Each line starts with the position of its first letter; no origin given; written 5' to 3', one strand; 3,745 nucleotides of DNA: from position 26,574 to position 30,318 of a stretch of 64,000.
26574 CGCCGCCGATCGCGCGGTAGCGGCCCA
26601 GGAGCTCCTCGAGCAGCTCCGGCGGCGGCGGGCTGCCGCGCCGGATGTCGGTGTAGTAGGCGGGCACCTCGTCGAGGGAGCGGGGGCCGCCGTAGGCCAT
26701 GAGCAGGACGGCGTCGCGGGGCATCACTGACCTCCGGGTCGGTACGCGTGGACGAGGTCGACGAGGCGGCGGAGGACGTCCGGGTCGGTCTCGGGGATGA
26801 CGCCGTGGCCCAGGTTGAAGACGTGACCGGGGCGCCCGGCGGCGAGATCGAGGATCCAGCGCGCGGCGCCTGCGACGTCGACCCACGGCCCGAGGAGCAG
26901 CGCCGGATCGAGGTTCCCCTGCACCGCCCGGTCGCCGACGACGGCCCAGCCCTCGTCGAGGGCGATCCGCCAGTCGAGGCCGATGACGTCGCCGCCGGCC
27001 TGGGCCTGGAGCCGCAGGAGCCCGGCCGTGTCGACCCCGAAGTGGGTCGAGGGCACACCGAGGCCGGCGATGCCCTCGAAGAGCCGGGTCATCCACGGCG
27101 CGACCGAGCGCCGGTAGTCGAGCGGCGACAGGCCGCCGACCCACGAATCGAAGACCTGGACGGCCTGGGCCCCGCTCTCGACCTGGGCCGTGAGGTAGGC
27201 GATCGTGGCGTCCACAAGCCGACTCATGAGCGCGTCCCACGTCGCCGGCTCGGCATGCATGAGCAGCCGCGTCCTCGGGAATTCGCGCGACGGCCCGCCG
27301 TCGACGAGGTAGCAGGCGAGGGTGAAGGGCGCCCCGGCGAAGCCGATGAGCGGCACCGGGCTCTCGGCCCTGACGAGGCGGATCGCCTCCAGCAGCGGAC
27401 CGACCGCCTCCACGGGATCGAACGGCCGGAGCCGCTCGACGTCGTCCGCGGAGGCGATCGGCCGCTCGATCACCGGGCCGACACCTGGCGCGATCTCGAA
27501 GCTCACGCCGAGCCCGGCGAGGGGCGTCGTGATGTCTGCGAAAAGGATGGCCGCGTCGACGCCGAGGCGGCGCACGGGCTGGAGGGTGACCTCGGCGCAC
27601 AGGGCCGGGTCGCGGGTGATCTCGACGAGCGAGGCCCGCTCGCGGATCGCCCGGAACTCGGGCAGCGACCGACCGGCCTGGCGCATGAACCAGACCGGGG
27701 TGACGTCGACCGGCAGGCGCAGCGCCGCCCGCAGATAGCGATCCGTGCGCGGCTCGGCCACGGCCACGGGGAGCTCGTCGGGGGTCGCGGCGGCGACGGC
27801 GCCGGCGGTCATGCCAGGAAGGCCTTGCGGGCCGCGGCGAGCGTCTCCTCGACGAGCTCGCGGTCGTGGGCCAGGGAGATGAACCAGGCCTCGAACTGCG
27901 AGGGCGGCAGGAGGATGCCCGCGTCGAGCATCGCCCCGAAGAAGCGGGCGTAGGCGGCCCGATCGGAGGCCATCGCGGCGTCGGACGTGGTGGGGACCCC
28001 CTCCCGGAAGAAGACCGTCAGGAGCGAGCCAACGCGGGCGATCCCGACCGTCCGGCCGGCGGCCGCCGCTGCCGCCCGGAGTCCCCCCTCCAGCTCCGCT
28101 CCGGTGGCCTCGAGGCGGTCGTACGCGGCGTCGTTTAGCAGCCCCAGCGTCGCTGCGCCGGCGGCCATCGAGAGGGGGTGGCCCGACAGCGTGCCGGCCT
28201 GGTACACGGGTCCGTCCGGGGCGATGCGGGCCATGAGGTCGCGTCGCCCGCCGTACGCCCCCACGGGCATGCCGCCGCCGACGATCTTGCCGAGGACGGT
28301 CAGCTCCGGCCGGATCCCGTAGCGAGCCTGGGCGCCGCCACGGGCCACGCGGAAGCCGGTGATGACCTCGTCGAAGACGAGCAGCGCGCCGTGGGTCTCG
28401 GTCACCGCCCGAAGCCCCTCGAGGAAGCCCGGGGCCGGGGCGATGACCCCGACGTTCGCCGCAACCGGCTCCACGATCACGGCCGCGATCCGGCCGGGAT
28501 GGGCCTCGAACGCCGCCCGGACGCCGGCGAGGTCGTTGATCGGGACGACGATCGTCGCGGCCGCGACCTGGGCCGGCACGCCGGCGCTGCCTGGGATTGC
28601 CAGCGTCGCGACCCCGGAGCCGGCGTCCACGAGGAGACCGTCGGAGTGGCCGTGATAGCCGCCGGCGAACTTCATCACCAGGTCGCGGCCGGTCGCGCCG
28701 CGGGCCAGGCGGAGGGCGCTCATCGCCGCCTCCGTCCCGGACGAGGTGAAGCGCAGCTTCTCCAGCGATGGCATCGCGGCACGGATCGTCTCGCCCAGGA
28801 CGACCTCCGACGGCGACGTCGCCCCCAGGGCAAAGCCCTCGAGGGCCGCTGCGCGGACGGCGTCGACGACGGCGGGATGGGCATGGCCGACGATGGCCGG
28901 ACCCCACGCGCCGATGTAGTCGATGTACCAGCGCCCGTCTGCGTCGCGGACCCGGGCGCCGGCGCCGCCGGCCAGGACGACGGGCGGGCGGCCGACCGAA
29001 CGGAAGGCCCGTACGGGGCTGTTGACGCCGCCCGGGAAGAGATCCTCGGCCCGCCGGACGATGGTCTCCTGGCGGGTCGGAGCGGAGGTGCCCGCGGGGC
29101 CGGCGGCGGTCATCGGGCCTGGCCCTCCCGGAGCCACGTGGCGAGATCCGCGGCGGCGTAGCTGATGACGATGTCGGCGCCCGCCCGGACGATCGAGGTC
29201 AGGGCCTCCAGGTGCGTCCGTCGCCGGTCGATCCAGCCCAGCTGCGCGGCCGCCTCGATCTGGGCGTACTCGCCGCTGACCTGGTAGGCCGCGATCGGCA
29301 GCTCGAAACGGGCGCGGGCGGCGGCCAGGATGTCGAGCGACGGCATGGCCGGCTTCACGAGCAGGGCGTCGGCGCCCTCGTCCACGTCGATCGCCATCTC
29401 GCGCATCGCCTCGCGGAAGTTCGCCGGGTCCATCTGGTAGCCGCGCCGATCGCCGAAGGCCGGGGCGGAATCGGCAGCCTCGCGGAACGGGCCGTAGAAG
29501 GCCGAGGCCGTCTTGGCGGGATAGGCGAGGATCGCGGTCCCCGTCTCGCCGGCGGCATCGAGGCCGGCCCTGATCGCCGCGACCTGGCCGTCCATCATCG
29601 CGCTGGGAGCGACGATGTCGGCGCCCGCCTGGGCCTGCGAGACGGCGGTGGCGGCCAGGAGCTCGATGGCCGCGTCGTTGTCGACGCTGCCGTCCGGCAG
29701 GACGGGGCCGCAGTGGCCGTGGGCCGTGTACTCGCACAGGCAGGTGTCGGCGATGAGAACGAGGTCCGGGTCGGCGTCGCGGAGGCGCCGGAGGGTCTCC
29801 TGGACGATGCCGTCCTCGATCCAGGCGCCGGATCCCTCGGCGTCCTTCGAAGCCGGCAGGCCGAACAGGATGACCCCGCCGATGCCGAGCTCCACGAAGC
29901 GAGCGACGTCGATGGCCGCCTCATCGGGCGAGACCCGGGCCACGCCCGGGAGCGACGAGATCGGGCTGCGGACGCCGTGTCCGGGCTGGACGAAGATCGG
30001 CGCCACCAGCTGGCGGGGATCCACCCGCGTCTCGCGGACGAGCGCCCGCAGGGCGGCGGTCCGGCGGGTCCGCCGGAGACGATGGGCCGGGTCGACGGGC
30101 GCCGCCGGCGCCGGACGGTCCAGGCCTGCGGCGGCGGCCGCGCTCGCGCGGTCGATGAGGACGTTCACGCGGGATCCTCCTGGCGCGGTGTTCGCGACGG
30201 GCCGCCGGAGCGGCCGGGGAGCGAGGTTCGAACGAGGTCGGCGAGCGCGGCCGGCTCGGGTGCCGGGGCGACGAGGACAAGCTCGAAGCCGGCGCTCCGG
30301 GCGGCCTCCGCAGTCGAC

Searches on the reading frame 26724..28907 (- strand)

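Call 11: search_protein_families(library=pfam, proteins=[window:26724-28907:-], max_evalue=0.001)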
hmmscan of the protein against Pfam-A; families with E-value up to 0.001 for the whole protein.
window:26724-28907:- (727 aa): 1 family
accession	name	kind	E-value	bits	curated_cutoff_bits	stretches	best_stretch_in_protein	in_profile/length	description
PF01208.23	URO-D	-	1e-115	386.9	23.9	1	388-722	3-346/346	Uroporphyrinogen decarboxylase (URO-D)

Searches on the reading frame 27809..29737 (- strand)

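Call 11: search_protein_families(library=pfam, proteins=[window:27809-29737:-], max_evalue=0.001)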
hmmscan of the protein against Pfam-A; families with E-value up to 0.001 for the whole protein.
window:27809-29737:- (642 aa): 1 family
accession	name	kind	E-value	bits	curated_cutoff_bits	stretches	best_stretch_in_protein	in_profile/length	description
PF00202.27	Aminotran_3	-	1.4e-62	212.1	30.5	1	251-613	9-374/403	Aminotransferase class-III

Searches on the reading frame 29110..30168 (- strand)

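Call 11: search_protein_families(library=pfam, proteins=[window:29110-30168:-], max_evalue=0.001)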
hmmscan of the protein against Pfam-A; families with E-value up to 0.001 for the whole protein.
window:29110-30168:- (352 aa): 1 family
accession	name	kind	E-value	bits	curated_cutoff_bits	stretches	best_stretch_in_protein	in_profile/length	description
PF00490.27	ALAD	-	1.1e-131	439.2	24.6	1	29-345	2-317/317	Delta-aminolevulinic acid dehydratase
